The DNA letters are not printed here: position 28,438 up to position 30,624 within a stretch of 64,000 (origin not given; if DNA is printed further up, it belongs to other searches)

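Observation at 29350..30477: RNase III with a ~370-aa intrinsically disordered Arg/Asp/Gly-rich C-terminal extension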

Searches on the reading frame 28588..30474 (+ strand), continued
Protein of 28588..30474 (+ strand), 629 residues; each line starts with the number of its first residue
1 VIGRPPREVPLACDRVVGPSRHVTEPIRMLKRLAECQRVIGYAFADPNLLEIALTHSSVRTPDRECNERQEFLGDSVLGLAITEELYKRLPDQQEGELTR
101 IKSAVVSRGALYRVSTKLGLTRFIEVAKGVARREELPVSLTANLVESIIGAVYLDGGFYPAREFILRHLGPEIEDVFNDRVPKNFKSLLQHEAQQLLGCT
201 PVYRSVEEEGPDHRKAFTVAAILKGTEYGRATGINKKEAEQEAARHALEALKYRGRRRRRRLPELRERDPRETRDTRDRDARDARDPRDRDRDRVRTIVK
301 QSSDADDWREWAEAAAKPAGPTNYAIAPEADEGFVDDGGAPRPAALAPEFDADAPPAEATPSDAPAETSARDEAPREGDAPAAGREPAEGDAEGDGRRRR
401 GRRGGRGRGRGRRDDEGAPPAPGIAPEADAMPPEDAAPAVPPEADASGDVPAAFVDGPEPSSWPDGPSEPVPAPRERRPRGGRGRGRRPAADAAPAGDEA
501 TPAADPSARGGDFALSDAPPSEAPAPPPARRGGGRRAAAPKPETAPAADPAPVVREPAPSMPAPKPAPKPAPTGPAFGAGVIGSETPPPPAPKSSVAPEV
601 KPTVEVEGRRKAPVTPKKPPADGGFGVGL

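Call 7: find_related_loci(query=window:28672-30474:+, collection=genome_contigs, flank=6000)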
Query window:28672-30474:+ (601 aa) in genome_contigs; peptide patterns used: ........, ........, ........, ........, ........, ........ (x = any residue, [..] = any of these).
599 stretches matched a pattern (row limit reached: there are more); 8 encode a relative of the query (tblastn E <= 1e-3); 8 distinct loci.
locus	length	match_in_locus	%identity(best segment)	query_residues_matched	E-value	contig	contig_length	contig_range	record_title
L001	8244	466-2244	92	1-601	0e+0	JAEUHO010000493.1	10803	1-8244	MAG: Planctomycetia bacterium isolate new MAG-19 k141_3024120, whole genome shotgun sequence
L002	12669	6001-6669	39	7-223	4e-39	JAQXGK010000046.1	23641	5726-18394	MAG: Bacillota bacterium isolate SUG1173 k141_8772637, whole genome shotgun sequence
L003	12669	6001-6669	38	3-223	8e-37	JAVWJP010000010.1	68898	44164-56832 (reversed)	MAG: Hydrogenoanaerobacterium sp. isolate CGS1Y3-bin27 NODE_254_length_68898_cov_26.673169, whole genome shotgun sequenc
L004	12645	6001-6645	39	12-223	2e-35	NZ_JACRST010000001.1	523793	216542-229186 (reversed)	Ligaoa zhengdingensis strain NSJ-31 L36_ctg001, whole genome shotgun sequence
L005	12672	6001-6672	40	3-224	4e-41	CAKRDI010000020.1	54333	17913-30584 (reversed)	MAG: uncultured Mediterraneibacter sp. isolate REFINED_METABAT215_TOP10_CONTIGS_1500_ASSEMBLY_K77_MERGED__Hadza_PheChl_F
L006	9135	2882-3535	40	9-223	2e-34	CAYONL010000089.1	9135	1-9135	MAG TPA_asm: uncultured Oscillospiraceae bacterium isolate SRP294416_co3_134 genome assembly, contig: NODE_16261_length_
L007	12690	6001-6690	35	2-227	2e-28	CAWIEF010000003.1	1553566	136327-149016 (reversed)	MAG: uncultured Alphaproteobacteria bacterium isolate MFD04580.bin.1.119 genome assembly, contig: contig_23200, whole ge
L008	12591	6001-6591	36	2-193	3e-25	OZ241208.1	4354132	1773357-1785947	MAG: Acetobacteraceae bacterium isolate f6bd28eb-b7db-4268-bd27-7cd07ea16055 genome assembly, chromosome: 1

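Call 25: find_encoding_contigs(protein=P0001, flank=5000, max_places=3)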
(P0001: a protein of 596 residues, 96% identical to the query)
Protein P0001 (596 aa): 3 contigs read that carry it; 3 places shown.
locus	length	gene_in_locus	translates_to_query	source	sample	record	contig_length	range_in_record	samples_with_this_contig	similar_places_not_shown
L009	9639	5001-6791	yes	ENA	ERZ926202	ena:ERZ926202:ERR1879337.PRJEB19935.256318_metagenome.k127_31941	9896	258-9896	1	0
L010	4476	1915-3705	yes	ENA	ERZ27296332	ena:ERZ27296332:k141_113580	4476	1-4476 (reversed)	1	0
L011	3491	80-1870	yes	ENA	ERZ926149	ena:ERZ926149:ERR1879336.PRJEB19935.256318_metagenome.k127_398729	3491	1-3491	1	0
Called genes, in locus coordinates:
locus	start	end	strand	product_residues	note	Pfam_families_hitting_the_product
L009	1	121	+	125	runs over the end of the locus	?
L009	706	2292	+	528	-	PF02142:MGS, PF01808:AICARFT_IMPCHas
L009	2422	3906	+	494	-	PF13646:HEAT_2 (weak)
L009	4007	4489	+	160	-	PF00210:Ferritin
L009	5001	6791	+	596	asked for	PF14622:Ribonucleas_3_3, PF00636:Ribonuclease_3, PF00035:dsrm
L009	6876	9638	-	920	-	?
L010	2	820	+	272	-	?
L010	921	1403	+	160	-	PF00210:Ferritin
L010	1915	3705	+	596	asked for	PF14622:Ribonucleas_3_3, PF00636:Ribonuclease_3, PF00035:dsrm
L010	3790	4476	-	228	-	?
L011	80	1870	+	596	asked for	PF14622:Ribonucleas_3_3, PF00636:Ribonuclease_3, PF00035:dsrm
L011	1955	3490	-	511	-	?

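Call 26: find_encoding_contigs(protein=P0004, flank=3000, max_places=2)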
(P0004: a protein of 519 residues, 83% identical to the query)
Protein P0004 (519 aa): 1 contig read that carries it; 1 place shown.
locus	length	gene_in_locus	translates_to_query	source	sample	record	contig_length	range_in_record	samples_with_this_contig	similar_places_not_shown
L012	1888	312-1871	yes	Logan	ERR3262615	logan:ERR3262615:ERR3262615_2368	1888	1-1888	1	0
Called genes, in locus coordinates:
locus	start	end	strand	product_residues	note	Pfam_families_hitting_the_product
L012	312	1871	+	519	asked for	PF14622:Ribonucleas_3_3, PF00636:Ribonuclease_3, PF00035:dsrm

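Call 27: find_encoding_contigs(protein=P0007, flank=8000, max_places=2)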
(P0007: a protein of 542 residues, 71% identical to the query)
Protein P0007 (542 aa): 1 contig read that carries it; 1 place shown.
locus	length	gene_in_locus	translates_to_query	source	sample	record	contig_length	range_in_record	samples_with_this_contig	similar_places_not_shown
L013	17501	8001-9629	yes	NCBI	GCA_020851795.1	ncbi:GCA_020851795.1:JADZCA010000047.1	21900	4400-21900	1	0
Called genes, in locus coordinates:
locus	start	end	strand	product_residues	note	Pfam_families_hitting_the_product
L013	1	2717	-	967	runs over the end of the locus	-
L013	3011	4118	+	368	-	PF03462:PCRF, PF00472:RF-1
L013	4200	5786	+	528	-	PF02142:MGS, PF01808:AICARFT_IMPCHas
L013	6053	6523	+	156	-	PF00210:Ferritin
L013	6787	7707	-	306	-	PF00069:Pkinase, PF01636:APH (faint), PF07714:PK_Tyr_Ser-Thr, PF03109:ABC1 (weak)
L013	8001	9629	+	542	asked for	PF14622:Ribonucleas_3_3, PF00636:Ribonuclease_3, PF00035:dsrm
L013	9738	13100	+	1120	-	PF17757:UvrB_inter, PF02559:CarD_TRCF_RID, PF04851:ResIII (weak), PF00270:DEAD, PF00271:Helicase_C, PF03461:TRCF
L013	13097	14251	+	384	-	-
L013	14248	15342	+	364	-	-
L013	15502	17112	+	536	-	PF13243:SQHop_cyclase_C (faint)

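Call 30: predict_structure(alignment_id=A1)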
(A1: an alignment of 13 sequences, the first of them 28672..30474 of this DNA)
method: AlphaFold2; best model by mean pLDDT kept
length: 601 residues; sequences in the alignment: 13
mean_pLDDT: 50.3   pTM: 0.27
mean pLDDT of the five models: 50.3, 47.3, 46.9, 46.4, 46.2
residues with pLDDT >= 90: 39; 70-90: 48; 50-70: 131; < 50: 383
segments of 3 or more residues with pLDDT < 50: 30-56, 76-78, 101-104, 147-154, 230-257, 270-274, 289-332, 334-374, 376-495, 497-513, 515-530, 538-543, 545-558, 563-589, 595-597
pLDDT, mean of each block of 10 residues (from residue 1): 67 69 61 40 36 47 50 50 59 55 50 66 70 69 49 67 88 91 83 93 91 92 71 44 46 48 52 49 54 38 33 36 36 37 34 36 39 45 36 37 37 34 37 35 37 36 37 38 38 43 37 41 43 49 44 41 44 39 47 50 42
secondary structure, 60 per line:
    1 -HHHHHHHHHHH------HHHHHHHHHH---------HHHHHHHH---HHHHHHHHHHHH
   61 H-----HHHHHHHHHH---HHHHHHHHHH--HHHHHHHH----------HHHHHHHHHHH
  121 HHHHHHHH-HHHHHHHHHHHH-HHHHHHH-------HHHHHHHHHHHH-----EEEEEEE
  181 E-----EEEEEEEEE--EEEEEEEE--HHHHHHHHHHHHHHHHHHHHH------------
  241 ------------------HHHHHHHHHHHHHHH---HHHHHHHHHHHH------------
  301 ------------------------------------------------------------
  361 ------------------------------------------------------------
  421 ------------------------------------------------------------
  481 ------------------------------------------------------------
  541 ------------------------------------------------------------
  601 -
elements in order (helices of 4 or more, strands of 3 or more residues): H2-12 H19-28 H38-45 H49-61 H67-76 H80-89 H92-99 H110-128 H130-141 H143-149 H157-168 E174-181 E187-195 E198-205 H208-228 H259-273 H277-288

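Call 52: list_cluster_members(proteins=[P0002, P0011, P0016, P0023, P0027, P0032, P0038, P0050, P0054, P0099])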
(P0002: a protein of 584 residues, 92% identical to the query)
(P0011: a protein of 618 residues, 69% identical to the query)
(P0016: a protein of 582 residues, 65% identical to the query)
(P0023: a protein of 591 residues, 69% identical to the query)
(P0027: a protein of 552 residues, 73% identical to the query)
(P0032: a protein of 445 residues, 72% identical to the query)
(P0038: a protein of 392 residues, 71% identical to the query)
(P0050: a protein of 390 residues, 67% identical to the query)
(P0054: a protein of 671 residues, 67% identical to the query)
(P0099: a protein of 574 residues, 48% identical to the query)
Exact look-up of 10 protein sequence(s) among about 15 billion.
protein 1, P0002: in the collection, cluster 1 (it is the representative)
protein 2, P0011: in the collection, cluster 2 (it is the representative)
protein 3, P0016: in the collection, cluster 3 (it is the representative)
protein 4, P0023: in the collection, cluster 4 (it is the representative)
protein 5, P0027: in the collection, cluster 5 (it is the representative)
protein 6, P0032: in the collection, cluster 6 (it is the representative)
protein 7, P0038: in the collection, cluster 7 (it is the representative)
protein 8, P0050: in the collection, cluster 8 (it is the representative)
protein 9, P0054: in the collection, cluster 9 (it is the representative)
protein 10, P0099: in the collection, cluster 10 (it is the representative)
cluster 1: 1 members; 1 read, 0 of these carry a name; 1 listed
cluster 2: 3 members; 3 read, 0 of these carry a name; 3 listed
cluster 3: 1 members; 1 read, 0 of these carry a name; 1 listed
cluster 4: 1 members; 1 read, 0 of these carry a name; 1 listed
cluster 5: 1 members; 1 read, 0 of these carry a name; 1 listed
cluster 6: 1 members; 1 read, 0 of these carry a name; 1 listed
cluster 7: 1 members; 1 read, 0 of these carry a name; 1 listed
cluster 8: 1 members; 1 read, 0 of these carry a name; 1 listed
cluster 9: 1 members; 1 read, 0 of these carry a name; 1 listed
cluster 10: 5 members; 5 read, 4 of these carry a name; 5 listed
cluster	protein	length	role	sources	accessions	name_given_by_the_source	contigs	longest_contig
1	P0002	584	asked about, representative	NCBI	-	-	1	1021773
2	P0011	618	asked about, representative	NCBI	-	-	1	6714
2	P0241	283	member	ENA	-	-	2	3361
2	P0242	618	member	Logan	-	-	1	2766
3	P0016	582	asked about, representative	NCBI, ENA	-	-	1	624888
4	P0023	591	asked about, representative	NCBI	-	-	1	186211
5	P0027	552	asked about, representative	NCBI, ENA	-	-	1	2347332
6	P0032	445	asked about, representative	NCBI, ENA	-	-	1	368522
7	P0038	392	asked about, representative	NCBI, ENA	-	-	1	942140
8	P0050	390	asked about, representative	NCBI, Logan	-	-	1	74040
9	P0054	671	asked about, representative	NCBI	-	-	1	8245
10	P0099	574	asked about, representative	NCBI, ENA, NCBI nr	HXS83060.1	MAG TPA: ribonuclease III [Methylomirabilota bacterium] | ribonuclease III [Methylomirabilota bacterium]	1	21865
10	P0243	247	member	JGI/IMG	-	hypothetical protein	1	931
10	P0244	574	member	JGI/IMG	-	ribonuclease-3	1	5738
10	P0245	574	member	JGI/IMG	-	ribonuclease-3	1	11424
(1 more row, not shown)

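Call 61: predict_structure(alignment_id=A3)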
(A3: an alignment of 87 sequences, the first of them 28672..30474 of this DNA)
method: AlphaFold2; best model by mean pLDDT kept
length: 601 residues; sequences in the alignment: 87
mean_pLDDT: 66.4   pTM: 0.48
mean pLDDT of the five models: 66.4, 65.9, 63.9, 62.3, 61.5
residues with pLDDT >= 90: 189; 70-90: 49; 50-70: 156; < 50: 207
segments of 3 or more residues with pLDDT < 50: 271-276, 289-315, 317-327, 330-332, 338-352, 354-358, 365-388, 415-421, 434-441, 446-466, 468-472, 474-495, 503-510, 518-521, 547-549
pLDDT, mean of each block of 10 residues (from residue 1): 95 98 96 91 98 97 91 93 97 94 83 97 99 98 92 80 94 97 91 98 95 96 83 54 56 53 56 51 58 38 37 44 45 48 43 46 47 43 47 51 54 46 49 42 45 41 45 42 36 52 45 51 53 60 56 52 60 55 68 62 51
secondary structure, 60 per line:
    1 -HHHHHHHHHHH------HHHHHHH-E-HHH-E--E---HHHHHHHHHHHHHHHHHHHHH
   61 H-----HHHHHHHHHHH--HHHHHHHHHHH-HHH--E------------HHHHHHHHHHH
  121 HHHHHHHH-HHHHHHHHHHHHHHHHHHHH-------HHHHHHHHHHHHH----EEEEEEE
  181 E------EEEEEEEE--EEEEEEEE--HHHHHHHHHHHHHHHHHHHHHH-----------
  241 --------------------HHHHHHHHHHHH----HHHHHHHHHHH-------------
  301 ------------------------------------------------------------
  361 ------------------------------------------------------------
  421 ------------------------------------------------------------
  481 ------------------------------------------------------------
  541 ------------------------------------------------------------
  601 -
elements in order (helices of 4 or more, strands of 3 or more residues): H2-12 H19-25 H40-61 H67-77 H80-90 H110-128 H130-149 H157-169 E174-181 E188-195 E198-205 H208-229 H261-272 H277-287
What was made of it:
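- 28672..29349 (+): Canonical RNase III core (aa 1-226): catalytic domain with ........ signature (28789-28812) and ANLVES (29011-29028), then the dsRBD. AF2 pLDDT is 90-99 with an 87-sequence alignment (call 61).
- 29350..29370 (+): GRRRRRR (aa 227-233), a basic extension of the last dsRBD helix and the start of the tail. The AF2 helix runs 208-229 (call 61).
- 29467..29538 (+): Two weak helices (aa ~261-272 and 277-287) holding the conserved D-D-x-W-[RK]-x-W-A-E motif (29503-29526). These are the only secondary structure AF2 puts in the tail, at pLDDT 51-58 (calls 30, 61).
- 30286..30474 (+): Conserved C-terminal module (aa 539-601): FGAGV (30316-30330), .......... (30397-30426) and C-terminal GGFGVGL (30454-30474). 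AF2 pLDDT is slightly raised here (52-68) with no secondary structure (call 61).
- On Class 1 bacterial RNase III (TIGR02191 / Pfam PF14622 + PF00636 + PF00035): AF2 gives an alpha-beta-beta-beta-alpha fold at pLDDT above 90 (call 61).
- On RNase E-type degradosome scaffold tail: AF2 pLDDT is below 60 over nearly all of aa 230-601 in two runs (calls 30, 61).
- Disorder: tail pLDDT is mostly below 60, and only two weak helices are predicted (calls 30, 61). AF2 gives no confident structure or contact for the tail (calls 30, 61).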

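Call 69: search_protein_families(library=ncbifam, proteins=[window:28672-30474:+], max_evalue=0.01)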
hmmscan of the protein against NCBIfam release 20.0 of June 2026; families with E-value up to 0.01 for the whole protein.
window:28672-30474:+ (601 aa): 2 families
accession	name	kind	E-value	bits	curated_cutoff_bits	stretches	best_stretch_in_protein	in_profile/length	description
TIGR02191.1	RNaseIII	equivalog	1e-58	198.4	166.25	1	10-223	3-219/219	ribonuclease III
TIGR04238.1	seadorna_dsRNA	equivalog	9.6e-07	28.7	125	1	156-225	1-69/201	seadornavirus double-stranded RNA-binding protein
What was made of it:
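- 28672..30477 (+): rnc gene, 601 codons plus TAG stop. TIGR02191 RNaseIII equivalog scores 198.4 bits against a cut-off of 166.25 (call 69).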
